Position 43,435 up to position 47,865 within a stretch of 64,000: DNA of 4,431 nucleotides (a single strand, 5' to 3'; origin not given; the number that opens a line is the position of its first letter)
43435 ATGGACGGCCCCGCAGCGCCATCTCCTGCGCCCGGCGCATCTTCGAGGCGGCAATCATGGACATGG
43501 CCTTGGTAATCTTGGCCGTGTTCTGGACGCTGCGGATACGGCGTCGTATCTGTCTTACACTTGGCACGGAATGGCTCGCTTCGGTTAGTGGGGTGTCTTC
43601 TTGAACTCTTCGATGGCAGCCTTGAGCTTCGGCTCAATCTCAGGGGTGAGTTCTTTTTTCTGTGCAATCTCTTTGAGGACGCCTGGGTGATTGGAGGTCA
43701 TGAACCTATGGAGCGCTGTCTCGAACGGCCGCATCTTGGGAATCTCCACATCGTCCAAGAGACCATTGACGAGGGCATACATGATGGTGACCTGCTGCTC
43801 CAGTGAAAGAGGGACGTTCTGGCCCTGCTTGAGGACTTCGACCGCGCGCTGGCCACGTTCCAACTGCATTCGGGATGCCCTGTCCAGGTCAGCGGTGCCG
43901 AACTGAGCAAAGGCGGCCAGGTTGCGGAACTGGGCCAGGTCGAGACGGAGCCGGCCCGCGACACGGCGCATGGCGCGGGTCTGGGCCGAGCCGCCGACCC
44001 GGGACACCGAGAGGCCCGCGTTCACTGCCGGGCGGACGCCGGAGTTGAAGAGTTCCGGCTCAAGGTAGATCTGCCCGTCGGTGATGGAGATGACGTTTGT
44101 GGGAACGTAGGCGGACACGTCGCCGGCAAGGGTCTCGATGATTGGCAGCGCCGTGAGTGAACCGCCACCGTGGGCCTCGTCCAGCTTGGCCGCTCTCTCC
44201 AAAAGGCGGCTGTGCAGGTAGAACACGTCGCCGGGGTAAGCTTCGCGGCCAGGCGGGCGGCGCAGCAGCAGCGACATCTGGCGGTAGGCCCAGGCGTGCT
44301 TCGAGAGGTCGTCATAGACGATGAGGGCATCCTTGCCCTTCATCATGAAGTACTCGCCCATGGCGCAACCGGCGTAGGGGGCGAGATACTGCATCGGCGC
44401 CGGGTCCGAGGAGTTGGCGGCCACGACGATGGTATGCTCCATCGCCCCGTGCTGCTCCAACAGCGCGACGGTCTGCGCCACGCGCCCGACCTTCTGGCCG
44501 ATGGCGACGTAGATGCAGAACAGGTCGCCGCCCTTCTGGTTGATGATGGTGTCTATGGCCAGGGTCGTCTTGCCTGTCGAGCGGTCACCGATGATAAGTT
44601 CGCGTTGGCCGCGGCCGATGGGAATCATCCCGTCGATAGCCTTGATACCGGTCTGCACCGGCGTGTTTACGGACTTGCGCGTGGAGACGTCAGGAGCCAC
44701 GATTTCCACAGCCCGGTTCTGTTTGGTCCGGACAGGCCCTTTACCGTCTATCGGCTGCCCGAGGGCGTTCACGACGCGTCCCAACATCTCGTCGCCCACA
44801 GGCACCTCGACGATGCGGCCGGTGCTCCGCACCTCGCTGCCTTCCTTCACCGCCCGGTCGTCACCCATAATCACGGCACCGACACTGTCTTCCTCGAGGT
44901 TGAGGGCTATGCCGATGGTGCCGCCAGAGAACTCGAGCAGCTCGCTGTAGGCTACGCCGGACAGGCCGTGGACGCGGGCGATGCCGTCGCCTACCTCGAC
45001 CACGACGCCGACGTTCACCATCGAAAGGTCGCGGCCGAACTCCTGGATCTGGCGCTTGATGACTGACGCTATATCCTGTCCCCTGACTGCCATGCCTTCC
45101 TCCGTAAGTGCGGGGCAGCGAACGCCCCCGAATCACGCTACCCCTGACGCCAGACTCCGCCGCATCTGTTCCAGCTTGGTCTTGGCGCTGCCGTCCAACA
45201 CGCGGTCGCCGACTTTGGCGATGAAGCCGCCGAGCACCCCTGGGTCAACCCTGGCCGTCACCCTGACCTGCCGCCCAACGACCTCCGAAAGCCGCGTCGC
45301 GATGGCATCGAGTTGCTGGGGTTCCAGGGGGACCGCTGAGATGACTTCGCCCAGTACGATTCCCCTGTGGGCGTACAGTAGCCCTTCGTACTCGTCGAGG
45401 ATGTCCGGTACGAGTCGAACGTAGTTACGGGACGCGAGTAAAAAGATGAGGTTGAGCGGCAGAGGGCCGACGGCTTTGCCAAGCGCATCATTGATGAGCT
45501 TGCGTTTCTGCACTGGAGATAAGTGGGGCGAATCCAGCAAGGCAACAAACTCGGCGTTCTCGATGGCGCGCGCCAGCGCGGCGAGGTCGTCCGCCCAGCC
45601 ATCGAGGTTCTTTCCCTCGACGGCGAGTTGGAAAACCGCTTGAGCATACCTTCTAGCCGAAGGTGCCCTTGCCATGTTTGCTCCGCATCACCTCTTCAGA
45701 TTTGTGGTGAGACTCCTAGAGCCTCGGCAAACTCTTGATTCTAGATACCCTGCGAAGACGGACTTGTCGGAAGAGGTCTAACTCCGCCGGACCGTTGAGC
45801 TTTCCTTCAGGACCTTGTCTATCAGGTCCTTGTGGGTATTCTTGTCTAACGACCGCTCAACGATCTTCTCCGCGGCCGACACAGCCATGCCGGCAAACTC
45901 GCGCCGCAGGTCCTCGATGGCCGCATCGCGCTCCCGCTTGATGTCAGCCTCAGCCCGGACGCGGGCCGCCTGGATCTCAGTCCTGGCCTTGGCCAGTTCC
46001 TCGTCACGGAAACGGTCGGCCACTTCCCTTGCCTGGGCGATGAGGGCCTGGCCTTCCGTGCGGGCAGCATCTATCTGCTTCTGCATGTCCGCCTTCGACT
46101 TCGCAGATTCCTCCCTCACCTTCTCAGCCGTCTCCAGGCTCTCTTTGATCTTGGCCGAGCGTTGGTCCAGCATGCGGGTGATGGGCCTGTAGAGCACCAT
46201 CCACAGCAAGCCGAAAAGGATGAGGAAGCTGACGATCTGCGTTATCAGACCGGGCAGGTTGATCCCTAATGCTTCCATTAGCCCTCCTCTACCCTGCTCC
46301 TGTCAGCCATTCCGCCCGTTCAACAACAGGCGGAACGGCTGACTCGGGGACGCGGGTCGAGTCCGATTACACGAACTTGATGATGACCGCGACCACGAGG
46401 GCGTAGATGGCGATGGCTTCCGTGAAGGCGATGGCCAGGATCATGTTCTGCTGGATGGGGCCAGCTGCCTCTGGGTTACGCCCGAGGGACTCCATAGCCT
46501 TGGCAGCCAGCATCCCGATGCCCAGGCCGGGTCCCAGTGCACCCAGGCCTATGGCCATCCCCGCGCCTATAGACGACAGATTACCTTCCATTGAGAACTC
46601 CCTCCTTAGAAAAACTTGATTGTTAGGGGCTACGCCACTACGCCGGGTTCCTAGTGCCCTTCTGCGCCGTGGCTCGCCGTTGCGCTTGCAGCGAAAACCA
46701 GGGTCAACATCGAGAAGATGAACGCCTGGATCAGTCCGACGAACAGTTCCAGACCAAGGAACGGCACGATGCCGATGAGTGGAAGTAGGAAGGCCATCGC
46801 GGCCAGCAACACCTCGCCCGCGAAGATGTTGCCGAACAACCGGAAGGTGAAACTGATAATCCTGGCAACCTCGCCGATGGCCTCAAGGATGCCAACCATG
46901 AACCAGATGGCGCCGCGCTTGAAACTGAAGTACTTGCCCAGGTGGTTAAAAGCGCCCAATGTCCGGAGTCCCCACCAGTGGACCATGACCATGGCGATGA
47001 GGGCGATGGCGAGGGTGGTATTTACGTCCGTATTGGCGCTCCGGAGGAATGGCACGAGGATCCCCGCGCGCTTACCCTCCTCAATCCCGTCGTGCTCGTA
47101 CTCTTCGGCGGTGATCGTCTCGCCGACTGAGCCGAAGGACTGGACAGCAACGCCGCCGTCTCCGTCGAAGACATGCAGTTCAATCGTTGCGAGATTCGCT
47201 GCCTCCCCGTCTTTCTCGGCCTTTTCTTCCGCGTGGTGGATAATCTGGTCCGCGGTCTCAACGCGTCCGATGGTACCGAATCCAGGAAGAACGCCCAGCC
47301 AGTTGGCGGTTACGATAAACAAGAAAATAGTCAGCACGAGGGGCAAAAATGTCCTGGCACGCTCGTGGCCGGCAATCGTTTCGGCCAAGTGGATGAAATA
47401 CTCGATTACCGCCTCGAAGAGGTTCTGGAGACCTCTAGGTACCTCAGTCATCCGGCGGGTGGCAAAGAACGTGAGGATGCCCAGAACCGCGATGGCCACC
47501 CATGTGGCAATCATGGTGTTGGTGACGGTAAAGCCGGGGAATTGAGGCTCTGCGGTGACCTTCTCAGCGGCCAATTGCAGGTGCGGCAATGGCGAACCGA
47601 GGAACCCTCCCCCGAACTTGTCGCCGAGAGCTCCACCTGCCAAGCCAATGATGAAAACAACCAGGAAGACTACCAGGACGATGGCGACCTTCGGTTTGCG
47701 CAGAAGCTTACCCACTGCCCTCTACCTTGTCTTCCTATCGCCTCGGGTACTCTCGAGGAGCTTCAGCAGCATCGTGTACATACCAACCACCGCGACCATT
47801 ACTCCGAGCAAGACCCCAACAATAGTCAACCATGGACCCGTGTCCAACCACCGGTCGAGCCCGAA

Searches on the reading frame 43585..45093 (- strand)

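Call 57: search_protein_families(library=pfam, proteins=[window:43585-45093:-], max_evalue=0.00001)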
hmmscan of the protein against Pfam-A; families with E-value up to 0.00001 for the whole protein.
window:43585-45093:- (502 aa): 3 families
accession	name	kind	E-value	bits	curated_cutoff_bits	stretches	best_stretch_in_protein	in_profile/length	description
PF00006.31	ATP-synt_ab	-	4.7e-81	271.9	29.5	1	149-364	1-213/213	ATP synthase alpha/beta family, nucleotide-binding domain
PF00306.32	ATP-synt_ab_C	-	4.7e-43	147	27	1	371-497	1-126/126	ATP synthase alpha/beta chain, C terminal domain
PF02874.29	ATP-synt_ab_N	-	8.1e-16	58.7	20.9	1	28-92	5-69/69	ATP synthase alpha/beta family, beta-barrel domain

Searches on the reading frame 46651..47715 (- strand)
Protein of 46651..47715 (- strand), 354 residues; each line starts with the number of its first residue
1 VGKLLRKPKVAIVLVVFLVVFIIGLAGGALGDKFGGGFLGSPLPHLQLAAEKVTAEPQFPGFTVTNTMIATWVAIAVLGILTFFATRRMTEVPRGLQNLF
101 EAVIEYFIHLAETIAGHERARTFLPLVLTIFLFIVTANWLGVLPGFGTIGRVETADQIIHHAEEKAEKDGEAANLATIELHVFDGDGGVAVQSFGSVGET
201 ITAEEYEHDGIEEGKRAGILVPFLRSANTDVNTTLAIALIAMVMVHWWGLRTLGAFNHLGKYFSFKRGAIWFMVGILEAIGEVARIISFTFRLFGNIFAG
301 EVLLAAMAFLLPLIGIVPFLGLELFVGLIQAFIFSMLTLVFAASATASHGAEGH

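Call 57: search_protein_families(library=pfam, proteins=[window:46651-47715:-], max_evalue=0.00001)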
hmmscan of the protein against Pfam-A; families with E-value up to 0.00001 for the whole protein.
window:46651-47715:- (354 aa): 1 family
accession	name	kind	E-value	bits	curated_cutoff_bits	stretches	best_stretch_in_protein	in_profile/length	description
PF00119.25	ATP-synt_A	-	7.6e-42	144.1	33.9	1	68-342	1-216/217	ATP synthase A chain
